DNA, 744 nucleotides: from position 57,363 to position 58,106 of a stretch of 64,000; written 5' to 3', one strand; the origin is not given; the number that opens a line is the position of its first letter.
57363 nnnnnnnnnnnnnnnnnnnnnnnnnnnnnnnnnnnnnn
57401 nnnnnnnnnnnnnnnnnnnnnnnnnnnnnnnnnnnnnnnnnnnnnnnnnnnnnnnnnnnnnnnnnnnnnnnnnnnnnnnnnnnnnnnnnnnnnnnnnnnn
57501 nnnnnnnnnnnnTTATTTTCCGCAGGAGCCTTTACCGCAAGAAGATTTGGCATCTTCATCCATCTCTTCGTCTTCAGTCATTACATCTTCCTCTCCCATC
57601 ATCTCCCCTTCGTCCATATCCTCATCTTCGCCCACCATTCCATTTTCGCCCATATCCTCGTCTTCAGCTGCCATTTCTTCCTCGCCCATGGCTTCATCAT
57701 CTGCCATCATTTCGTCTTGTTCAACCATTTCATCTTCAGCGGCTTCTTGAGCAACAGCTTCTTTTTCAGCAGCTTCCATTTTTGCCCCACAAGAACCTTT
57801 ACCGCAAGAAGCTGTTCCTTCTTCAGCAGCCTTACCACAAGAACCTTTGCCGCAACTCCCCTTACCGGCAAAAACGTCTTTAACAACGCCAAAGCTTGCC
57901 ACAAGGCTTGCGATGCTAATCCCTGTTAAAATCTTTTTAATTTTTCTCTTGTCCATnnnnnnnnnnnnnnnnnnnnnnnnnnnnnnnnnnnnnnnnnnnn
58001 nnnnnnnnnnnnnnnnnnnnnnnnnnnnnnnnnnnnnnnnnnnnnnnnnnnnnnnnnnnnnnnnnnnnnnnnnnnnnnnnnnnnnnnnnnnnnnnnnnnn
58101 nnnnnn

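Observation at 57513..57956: Secreted 6-Cys / poly-acidic / Met-periodic repeat protein in place of CusF, with a radical-SAM/SPASM enzyme immediately downstream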

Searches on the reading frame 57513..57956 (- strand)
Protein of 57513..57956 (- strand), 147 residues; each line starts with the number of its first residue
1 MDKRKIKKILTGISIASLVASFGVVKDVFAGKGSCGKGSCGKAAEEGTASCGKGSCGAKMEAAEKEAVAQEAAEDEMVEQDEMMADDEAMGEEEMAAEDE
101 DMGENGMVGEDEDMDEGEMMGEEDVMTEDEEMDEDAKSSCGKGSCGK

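Call 3: search_protein_families(library=ncbifam, proteins=[window:57513-57956:-], max_evalue=0.01)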
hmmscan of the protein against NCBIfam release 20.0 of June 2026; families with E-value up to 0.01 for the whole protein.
window:57513-57956:- (147 aa): 1 family
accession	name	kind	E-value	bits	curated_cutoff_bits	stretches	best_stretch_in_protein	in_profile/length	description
TIGR04081.4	TIGR04081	equivalog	1.5e-08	34.2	30.5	1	1-24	1-24/27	SbtA family thio(seleno)oxazole RiPP natural product precursor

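Call 4: search_protein_families(library=pfam, proteins=[window:57513-57956:-], max_evalue=0.01)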
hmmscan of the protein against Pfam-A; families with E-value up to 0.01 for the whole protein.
window:57513-57956:- (147 aa): 0 families

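Call 14: find_homologous_proteins(query=window:57513-57956:-, max_evalue=0.001)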
Query window:57513-57956:- (147 aa): 2 proteins with E <= 0.001 among 495 candidates.
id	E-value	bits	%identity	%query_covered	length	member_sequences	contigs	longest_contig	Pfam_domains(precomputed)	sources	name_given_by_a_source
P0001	9.5e-10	57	40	39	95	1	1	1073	PF27804.1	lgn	-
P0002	3.8e-4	39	36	39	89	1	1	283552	PF27804.1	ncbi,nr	ncbi:MAG: hypothetical protein GF409_06330 [Candidatus Omnitrophica bacterium]|nr:hypothetical prote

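Call 23: find_encoding_contigs(protein=window:57513-57956:-, flank=10000, max_places=6)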
Protein window:57513-57956:- (147 aa): 3 contigs read that carry it; 3 places shown.
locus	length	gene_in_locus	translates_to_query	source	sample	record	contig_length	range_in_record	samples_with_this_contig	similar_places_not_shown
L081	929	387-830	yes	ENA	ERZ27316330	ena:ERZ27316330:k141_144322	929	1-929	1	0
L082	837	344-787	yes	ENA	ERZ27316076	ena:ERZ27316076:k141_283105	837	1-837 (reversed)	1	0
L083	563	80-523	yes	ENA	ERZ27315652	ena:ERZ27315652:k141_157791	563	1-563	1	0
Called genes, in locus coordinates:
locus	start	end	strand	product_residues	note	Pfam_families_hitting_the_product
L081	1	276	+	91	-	?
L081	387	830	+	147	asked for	-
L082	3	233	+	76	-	?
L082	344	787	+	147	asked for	-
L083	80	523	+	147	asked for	-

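Call 25: find_encoding_contigs(protein=P0002, flank=10000, max_places=3)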
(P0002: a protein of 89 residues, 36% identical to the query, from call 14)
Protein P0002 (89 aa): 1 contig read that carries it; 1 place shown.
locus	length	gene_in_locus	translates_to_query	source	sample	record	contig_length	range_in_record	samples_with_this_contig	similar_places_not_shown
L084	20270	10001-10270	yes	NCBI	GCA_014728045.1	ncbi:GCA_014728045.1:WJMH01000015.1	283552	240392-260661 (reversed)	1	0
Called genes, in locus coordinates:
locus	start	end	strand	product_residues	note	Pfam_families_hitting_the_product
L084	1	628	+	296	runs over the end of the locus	PF21755:DacZ_P, PF02457:DAC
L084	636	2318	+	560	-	PF05524:PEP-utilisers_N, PF00391:PEP-utilizers, PF02896:PEP-utilizers_C, PF03328:HpcH_HpaI (weak)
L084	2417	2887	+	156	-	PF27746:Small_heat_shock_put (weak), PF00011:HSP20, PF17886:ArsA_HSP20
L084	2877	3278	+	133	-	PF00011:HSP20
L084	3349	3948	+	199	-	PF00011:HSP20, PF17886:ArsA_HSP20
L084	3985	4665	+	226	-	PF00011:HSP20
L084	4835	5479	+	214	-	PF19027:DUF5752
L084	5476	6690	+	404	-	PF21269:TreT_GT1, PF00534:Glycos_transf_1, PF13692:Glyco_trans_1_4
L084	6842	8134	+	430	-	PF01071:GARS_A, PF02843:GARS_C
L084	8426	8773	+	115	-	PF00515:TPR_1 (faint), PF07719:TPR_2 (weak), PF13174:TPR_6 (faint), PF13176:TPR_7 (faint), PF13424:TPR_12, PF13432:TPR_16 (faint), PF13525:YfiO (weak), PF14559:TPR_19 (weak), +2 more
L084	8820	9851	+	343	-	PF00487:FA_desaturase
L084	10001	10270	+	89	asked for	PF27804:GSU1558_StbA-like (weak)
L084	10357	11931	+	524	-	PF04055:Radical_SAM, PF13186:SPASM (weak)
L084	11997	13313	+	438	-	PF05222:AlaDh_PNT_N, PF01262:AlaDh_PNT_C (weak)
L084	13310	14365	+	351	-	PF02655:ATP-grasp_3 (faint), PF14397:ATPgrasp_ST (faint), PF14398:ATPgrasp_YheCD, PF08443:RimK (weak)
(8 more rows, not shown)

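Call 70: predict_structure(alignment_id=A2)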
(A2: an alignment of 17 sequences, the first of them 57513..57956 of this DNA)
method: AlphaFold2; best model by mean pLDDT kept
length: 147 residues; sequences in the alignment: 17
mean_pLDDT: 55.1   pTM: 0.24
mean pLDDT of the five models: 55.1, 54.6, 53.8, 53.3, 52.7
residues with pLDDT >= 90: 0; 70-90: 1; 50-70: 105; < 50: 41
segments of 3 or more residues with pLDDT < 50: 26-38, 40-54, 136-138, 140-143
pLDDT, mean of each block of 10 residues (from residue 1): 62 65 52 45 44 50 64 61 58 55 56 59 55 50 49
secondary structure, 60 per line:
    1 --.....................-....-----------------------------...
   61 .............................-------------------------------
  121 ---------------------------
elements in order: H3-23 H25-28 H58-89

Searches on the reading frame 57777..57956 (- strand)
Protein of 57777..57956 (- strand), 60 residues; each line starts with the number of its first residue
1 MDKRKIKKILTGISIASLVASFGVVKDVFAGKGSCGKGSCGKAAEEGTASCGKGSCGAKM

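Call 48: search_protein_representatives(protein=window:57777-57956:-)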
Query: 60 residues. Proteins with E-value up to 0.001 (for the whole library): 18; up to 1e-10: 0; up to 1e-30: 0. The best 18 are listed.
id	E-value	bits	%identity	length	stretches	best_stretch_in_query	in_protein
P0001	1.8e-10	56.2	65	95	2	1-58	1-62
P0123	4.5e-10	54.9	61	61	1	1-57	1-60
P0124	1.9e-08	49.9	60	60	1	1-57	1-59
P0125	1.3e-07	47.3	56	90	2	1-42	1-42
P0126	3.9e-07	45.7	55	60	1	1-58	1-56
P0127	7.6e-07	44.8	54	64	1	1-59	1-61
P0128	1.0e-06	44.4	56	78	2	1-59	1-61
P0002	1.8e-06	43.6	57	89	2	3-50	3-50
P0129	3.9e-06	42.6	51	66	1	3-57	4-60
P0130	7.6e-06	41.7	55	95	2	1-56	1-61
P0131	3.3e-05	39.7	46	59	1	3-56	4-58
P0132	5.2e-05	39.1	63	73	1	1-59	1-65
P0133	1.7e-04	37.5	53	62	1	1-57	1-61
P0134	2.5e-04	36.9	55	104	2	1-44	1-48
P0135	2.8e-04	36.8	50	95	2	1-57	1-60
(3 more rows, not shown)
